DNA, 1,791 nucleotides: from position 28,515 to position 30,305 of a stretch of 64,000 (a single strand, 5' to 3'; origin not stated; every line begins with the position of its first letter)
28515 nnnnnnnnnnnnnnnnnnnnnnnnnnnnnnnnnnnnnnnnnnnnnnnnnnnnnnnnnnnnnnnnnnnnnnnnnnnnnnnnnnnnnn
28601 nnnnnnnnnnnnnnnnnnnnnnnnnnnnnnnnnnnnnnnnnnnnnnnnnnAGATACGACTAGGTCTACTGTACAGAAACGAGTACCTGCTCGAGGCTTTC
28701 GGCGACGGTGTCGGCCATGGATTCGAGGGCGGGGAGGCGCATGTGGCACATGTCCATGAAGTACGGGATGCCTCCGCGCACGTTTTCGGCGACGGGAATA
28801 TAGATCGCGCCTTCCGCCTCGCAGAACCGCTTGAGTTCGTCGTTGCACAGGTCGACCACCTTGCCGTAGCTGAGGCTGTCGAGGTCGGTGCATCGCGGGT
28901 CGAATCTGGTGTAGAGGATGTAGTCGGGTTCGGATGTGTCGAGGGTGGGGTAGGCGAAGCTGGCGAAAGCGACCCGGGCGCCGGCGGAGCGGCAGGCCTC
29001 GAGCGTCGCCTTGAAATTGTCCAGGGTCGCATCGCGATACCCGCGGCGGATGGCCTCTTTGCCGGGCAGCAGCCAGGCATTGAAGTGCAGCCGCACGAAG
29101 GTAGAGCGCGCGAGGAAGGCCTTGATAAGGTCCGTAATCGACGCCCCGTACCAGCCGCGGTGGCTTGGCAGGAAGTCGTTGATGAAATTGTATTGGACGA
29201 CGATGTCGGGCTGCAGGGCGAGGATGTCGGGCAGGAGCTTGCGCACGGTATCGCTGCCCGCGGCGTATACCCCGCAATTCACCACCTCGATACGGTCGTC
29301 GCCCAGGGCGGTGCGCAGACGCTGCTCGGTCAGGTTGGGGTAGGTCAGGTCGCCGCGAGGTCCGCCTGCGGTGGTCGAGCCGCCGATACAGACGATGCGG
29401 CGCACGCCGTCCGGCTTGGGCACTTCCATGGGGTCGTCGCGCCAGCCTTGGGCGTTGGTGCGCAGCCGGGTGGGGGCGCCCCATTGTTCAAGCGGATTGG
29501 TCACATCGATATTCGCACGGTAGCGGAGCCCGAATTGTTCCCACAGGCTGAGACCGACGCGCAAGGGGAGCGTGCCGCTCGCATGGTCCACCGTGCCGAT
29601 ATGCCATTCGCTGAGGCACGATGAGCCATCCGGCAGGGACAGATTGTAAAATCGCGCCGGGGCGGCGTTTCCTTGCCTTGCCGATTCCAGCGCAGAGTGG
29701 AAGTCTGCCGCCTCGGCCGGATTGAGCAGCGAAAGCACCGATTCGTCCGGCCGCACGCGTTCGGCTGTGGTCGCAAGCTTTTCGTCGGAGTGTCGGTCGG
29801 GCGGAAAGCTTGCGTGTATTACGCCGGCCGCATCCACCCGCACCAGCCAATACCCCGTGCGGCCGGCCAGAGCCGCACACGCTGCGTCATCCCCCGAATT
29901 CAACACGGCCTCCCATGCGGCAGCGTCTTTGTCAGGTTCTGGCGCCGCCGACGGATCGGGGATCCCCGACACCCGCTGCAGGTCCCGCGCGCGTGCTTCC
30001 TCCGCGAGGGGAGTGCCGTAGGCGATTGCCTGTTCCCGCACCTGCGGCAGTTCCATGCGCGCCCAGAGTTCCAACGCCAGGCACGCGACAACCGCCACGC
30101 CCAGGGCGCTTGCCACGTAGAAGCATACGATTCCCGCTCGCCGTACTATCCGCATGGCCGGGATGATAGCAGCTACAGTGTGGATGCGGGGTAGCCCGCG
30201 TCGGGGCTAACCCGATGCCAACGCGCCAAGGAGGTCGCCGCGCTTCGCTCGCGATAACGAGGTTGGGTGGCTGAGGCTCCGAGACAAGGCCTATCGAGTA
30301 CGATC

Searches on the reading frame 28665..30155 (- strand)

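Call 82: search_protein_families(library=pfam, proteins=[window:28665-30155:-], max_evalue=0.001)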
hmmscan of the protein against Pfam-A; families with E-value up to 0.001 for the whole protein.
window:28665-30155:- (496 aa): 1 family
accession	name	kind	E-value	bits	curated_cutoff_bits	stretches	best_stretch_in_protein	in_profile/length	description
PF13472.12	Lipase_GDSL_2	-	5e-08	34.1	32.9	1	256-462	1-156/178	GDSL-like Lipase/Acylhydrolase family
